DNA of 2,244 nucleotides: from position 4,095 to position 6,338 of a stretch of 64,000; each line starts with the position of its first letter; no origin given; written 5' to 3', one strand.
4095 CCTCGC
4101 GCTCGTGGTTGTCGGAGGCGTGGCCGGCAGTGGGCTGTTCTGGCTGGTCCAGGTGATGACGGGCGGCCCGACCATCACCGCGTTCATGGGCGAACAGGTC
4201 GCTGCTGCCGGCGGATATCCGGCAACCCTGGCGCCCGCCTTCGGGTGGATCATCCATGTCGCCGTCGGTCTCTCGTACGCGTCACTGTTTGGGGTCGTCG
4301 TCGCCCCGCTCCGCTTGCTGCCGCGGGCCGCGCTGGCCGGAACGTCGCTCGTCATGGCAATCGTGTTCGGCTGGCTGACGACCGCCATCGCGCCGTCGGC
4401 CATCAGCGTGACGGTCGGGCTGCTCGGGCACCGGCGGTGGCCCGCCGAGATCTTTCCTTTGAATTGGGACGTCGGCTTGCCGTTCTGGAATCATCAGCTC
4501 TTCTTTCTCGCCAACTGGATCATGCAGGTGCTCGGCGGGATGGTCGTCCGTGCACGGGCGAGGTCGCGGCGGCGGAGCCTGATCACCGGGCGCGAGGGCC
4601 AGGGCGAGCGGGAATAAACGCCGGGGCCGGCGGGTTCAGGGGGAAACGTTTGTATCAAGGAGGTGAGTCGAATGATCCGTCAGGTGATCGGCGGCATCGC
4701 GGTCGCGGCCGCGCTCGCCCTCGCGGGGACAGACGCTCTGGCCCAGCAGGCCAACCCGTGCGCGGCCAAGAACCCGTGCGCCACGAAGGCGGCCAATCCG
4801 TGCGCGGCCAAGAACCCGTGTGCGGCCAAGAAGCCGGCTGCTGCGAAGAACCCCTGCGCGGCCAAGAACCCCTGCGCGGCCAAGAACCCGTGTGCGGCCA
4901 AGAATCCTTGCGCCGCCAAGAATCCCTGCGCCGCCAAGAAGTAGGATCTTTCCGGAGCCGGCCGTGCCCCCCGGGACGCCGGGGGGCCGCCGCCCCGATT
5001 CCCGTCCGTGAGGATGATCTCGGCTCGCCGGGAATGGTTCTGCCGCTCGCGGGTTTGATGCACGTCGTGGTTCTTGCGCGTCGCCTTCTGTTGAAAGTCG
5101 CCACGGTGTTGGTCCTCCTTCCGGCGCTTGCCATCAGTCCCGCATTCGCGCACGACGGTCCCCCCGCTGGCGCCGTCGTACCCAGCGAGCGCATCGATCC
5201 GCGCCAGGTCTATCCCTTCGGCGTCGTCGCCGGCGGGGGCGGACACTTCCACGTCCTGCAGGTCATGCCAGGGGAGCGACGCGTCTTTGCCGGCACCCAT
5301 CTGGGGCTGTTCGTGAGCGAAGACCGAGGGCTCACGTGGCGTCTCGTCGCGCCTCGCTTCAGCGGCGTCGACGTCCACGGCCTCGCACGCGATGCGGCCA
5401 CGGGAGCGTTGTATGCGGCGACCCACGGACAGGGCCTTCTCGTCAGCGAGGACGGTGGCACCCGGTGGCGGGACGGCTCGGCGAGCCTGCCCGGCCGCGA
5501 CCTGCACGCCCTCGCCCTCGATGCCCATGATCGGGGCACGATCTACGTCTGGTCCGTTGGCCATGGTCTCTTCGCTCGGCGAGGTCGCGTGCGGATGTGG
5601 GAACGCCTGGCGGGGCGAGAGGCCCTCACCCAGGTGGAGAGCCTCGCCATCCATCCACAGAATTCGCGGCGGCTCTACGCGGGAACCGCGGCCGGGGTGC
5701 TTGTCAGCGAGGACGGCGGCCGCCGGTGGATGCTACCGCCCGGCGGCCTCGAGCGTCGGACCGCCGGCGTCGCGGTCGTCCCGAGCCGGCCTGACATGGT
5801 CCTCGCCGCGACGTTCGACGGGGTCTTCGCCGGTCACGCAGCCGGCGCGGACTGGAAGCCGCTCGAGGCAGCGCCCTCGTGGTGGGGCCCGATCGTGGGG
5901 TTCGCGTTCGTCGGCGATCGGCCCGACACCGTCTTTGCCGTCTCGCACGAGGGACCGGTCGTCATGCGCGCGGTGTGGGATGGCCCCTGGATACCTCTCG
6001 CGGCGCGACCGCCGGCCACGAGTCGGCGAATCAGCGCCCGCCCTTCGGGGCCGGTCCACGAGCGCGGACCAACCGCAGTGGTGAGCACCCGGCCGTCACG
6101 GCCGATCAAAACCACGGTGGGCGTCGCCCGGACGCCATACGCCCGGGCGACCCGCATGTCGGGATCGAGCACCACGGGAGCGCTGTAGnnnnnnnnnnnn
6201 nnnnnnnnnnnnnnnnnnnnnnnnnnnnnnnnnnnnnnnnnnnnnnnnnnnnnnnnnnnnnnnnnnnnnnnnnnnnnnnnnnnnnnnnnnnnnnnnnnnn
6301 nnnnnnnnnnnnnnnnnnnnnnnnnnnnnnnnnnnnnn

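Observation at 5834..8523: ECF sigma, zinc-finger anti-sigma, cupin-like protein and Sec-TlpA as one overlapping operon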

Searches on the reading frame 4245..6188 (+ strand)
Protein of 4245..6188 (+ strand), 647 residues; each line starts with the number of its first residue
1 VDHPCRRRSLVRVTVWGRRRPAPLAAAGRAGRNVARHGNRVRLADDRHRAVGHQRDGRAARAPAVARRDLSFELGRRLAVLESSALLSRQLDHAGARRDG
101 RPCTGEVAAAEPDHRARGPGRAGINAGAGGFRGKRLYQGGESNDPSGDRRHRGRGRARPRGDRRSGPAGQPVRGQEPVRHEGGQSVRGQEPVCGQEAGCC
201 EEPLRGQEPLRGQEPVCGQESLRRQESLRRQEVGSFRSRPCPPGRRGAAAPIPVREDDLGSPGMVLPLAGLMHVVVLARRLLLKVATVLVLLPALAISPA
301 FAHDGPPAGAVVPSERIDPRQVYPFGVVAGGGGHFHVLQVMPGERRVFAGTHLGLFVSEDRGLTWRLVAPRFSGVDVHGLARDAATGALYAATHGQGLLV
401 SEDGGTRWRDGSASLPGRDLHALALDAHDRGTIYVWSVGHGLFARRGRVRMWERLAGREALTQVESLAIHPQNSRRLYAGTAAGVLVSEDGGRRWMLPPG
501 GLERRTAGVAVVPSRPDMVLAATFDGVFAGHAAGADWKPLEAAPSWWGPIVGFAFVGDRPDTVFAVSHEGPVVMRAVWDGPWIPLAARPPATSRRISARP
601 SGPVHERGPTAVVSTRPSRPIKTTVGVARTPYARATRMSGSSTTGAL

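Call 19: search_protein_families(library=pfam, proteins=[window:4245-6188:+], max_evalue=0.01)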
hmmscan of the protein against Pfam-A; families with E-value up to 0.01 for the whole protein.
window:4245-6188:+ (647 aa): 3 families
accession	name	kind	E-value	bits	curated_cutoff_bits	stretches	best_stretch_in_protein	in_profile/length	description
PF10511.15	Cementoin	-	2.6e-10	40.1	27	2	202-220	12-30/30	Trappin protein transglutaminase binding domain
PF15902.12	Sortilin-Vps10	-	2.2e-05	23.9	33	1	398-496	3-110/446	Sortilin, neurotensin receptor 3,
PF02012.26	BNR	-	0.00069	19.7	27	0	356-366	1-11/12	BNR/Asp-box repeat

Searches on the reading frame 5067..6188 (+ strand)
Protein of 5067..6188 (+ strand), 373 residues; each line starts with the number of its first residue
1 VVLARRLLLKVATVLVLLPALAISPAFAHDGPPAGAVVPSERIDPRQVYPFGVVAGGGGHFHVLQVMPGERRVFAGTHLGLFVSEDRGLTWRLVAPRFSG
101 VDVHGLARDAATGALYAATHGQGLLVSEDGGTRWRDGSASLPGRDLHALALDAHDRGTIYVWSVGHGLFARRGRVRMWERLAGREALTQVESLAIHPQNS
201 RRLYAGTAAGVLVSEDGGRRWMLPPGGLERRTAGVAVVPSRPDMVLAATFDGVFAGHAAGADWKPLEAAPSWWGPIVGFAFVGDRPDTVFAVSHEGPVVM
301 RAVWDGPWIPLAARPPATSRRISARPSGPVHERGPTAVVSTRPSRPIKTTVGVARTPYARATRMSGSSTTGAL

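Call 42: search_protein_families(library=ncbifam, proteins=[window:5067-6188:+], max_evalue=0.01)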
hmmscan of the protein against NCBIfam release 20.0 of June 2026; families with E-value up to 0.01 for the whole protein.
window:5067-6188:+ (373 aa): 1 family
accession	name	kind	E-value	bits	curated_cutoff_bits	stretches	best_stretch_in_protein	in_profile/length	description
NF045728.1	glycosyl_F510_1955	equivalog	2.8e-32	112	175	3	123-224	73-173/246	F510_1955 family glycosylhydrolase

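Call 43: search_protein_families(library=pfam, proteins=[window:5067-6188:+], max_evalue=0.1)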
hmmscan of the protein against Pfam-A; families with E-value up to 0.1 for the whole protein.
window:5067-6188:+ (373 aa): 3 families
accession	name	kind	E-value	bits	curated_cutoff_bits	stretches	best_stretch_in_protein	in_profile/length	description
PF15902.12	Sortilin-Vps10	-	1.2e-06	28.1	33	2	124-222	3-110/446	Sortilin, neurotensin receptor 3,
PF02012.26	BNR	-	9e-05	22.3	27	0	82-92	1-11/12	BNR/Asp-box repeat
PF11197.13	DUF2835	-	0.034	14.5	25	1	192-228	6-42/71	Protein of unknown function (DUF2835)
